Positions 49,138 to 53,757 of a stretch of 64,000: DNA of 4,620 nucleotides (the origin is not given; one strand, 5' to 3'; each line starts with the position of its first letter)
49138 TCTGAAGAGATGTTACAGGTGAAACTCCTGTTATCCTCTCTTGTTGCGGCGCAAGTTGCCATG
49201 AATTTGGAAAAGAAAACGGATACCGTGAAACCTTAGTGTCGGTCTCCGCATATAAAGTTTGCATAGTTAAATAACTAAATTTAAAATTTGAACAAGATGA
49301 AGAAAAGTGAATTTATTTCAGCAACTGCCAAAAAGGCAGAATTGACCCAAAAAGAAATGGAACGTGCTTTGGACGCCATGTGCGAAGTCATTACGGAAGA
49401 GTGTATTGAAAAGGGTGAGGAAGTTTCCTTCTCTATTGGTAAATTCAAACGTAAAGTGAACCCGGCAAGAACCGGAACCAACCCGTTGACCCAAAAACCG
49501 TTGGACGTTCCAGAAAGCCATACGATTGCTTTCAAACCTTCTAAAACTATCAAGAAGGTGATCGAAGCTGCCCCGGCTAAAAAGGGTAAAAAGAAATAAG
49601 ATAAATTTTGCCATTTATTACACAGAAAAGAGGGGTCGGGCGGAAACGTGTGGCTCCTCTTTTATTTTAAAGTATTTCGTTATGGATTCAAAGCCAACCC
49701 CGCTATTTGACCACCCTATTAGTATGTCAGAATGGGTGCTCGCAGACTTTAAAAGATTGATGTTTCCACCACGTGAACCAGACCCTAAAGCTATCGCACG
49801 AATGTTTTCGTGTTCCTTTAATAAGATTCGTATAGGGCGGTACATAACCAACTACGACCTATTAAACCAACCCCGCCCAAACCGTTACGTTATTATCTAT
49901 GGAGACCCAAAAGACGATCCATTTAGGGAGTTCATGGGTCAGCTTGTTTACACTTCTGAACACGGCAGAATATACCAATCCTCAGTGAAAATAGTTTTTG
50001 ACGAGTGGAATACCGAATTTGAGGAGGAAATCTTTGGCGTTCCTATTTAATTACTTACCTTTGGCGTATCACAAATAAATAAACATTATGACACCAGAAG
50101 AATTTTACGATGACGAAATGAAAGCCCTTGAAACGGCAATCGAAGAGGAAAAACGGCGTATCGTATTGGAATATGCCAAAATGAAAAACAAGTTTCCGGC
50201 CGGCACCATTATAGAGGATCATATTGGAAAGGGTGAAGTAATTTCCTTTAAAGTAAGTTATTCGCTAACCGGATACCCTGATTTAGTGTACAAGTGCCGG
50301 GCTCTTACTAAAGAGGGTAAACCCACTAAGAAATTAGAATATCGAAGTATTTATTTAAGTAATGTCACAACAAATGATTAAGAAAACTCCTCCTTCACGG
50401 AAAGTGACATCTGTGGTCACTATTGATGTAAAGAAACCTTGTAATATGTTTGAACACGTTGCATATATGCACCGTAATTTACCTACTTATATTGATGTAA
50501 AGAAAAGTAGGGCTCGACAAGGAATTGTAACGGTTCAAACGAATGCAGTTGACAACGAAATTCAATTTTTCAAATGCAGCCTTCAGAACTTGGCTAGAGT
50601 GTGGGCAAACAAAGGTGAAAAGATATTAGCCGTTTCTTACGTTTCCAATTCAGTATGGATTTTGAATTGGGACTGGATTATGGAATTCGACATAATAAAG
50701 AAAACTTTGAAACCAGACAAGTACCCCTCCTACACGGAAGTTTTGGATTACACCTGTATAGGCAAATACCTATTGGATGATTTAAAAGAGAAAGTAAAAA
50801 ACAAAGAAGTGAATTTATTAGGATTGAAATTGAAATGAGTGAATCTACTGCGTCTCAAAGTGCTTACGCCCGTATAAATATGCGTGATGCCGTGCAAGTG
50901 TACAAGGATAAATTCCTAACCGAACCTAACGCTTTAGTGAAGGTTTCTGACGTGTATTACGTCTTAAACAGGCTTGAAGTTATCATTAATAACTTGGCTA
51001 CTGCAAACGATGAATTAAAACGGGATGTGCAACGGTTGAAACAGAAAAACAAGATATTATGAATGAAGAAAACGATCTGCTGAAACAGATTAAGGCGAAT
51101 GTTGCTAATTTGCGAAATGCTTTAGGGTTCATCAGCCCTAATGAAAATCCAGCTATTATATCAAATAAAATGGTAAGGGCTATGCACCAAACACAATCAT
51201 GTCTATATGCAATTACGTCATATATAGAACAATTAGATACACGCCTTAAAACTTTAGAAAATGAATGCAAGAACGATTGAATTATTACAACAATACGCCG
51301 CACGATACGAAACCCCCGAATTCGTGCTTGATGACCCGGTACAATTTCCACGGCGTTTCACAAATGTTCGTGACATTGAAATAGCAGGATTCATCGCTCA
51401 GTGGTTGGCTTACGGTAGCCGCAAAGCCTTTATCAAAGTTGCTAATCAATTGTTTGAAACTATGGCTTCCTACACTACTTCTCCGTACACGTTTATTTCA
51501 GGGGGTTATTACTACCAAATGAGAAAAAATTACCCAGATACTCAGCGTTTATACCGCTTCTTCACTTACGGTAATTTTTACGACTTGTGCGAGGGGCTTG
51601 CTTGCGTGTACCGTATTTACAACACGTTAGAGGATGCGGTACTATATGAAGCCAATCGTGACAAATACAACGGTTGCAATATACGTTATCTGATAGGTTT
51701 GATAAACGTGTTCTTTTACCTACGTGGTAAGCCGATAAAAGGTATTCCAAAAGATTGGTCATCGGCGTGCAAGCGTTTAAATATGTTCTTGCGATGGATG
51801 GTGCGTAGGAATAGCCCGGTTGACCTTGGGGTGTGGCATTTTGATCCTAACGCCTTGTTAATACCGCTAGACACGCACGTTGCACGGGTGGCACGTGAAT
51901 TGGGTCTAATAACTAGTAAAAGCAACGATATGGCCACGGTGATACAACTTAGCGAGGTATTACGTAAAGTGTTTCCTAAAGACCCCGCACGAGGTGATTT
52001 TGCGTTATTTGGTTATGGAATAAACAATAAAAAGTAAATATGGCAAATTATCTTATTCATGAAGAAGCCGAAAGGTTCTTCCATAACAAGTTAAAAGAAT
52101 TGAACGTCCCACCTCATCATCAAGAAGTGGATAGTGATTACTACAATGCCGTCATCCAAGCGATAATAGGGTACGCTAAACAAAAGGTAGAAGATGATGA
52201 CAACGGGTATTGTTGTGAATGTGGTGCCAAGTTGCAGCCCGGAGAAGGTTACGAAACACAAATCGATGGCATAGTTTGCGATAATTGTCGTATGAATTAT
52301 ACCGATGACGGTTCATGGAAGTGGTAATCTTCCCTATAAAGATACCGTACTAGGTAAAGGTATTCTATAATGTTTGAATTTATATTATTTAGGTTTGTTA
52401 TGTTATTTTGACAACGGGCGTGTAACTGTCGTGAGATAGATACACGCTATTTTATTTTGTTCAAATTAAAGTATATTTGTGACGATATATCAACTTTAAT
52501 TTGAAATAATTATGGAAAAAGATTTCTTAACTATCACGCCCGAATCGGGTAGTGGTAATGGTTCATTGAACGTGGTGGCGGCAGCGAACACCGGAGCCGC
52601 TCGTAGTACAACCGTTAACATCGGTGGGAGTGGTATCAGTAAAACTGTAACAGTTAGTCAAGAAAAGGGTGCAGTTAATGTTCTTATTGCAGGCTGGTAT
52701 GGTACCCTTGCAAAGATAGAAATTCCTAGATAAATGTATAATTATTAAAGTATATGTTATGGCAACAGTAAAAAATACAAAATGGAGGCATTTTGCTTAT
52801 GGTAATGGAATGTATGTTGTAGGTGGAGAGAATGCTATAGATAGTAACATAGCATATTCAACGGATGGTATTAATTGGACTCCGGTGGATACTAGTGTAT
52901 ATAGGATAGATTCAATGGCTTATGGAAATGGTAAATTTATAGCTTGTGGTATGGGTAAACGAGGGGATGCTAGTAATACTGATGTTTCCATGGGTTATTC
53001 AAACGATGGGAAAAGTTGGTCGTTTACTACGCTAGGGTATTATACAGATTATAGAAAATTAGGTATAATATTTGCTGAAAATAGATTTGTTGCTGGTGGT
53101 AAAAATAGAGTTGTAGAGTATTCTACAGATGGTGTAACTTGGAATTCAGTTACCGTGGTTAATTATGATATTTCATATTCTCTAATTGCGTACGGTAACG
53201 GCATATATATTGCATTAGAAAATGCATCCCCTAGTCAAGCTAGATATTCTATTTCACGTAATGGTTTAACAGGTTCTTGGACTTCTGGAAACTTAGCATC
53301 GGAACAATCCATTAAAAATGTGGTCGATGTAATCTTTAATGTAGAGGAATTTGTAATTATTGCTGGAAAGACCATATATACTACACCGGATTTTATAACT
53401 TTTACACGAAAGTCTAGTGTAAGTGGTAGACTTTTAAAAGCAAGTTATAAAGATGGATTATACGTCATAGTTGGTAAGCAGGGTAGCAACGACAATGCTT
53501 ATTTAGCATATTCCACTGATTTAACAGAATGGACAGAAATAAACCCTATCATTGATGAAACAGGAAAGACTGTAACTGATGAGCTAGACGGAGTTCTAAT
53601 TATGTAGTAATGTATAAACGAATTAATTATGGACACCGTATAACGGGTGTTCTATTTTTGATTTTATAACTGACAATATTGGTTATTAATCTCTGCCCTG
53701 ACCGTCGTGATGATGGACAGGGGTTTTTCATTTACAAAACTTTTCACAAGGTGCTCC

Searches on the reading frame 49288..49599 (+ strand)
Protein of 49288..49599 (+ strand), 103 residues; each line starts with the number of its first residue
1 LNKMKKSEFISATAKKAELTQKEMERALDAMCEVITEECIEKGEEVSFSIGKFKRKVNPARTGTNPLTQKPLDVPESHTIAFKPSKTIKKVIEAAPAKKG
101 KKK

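Call 68: search_protein_families(library=pfam, proteins=[window:49288-49599:+], max_evalue=0.01)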
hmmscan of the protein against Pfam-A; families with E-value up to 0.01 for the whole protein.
window:49288-49599:+ (103 aa): 2 families
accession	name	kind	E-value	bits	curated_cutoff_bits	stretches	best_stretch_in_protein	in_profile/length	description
PF00216.26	Bac_DNA_binding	-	3.4e-21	75.7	22.4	1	4-92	1-89/90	Bacterial DNA-binding protein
PF18291.6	HU-HIG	-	0.0034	17.9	26.2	1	4-94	32-120/125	HU domain fused to wHTH, Ig, or Glycine-rich motif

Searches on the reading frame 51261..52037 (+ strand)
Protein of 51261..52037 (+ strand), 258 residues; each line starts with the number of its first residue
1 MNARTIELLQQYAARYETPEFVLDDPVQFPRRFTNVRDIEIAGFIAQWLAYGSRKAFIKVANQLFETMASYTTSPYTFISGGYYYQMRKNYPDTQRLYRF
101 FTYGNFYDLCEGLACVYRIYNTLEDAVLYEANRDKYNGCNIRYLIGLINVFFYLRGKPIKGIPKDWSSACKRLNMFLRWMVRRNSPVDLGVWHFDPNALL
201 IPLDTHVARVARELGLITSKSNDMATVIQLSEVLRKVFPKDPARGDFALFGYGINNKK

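Call 74: search_protein_families(library=pfam, proteins=[window:51261-52037:+], max_evalue=0.01)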
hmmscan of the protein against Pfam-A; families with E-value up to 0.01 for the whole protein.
window:51261-52037:+ (258 aa): 1 family
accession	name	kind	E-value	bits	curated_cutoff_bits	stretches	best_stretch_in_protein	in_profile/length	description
PF09674.15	DUF2400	-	1.9e-62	211.7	25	1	25-254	1-224/225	Protein of unknown function (DUF2400)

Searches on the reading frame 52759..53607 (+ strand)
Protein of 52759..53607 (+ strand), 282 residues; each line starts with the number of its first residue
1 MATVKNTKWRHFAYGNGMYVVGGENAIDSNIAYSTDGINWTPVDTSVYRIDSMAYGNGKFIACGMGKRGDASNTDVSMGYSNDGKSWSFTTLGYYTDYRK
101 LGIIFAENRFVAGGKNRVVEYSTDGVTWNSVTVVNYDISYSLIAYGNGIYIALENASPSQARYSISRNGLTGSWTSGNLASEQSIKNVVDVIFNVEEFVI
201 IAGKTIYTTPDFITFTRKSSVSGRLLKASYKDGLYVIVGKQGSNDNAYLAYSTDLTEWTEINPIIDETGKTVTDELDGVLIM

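Call 53: search_protein_families(library=phrogs, proteins=[window:52759-53607:+], max_evalue=0.0001)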
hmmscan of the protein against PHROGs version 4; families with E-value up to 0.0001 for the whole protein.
window:52759-53607:+ (282 aa): 0 families

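Call 74: search_protein_families(library=pfam, proteins=[window:52759-53607:+], max_evalue=0.01)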
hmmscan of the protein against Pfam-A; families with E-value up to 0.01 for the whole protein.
window:52759-53607:+ (282 aa): 1 family
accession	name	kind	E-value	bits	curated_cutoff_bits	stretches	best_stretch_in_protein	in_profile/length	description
PF00754.31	F5_F8_type_C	-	0.0059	17.2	28.2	0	28-45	65-82/127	F5/8 type C domain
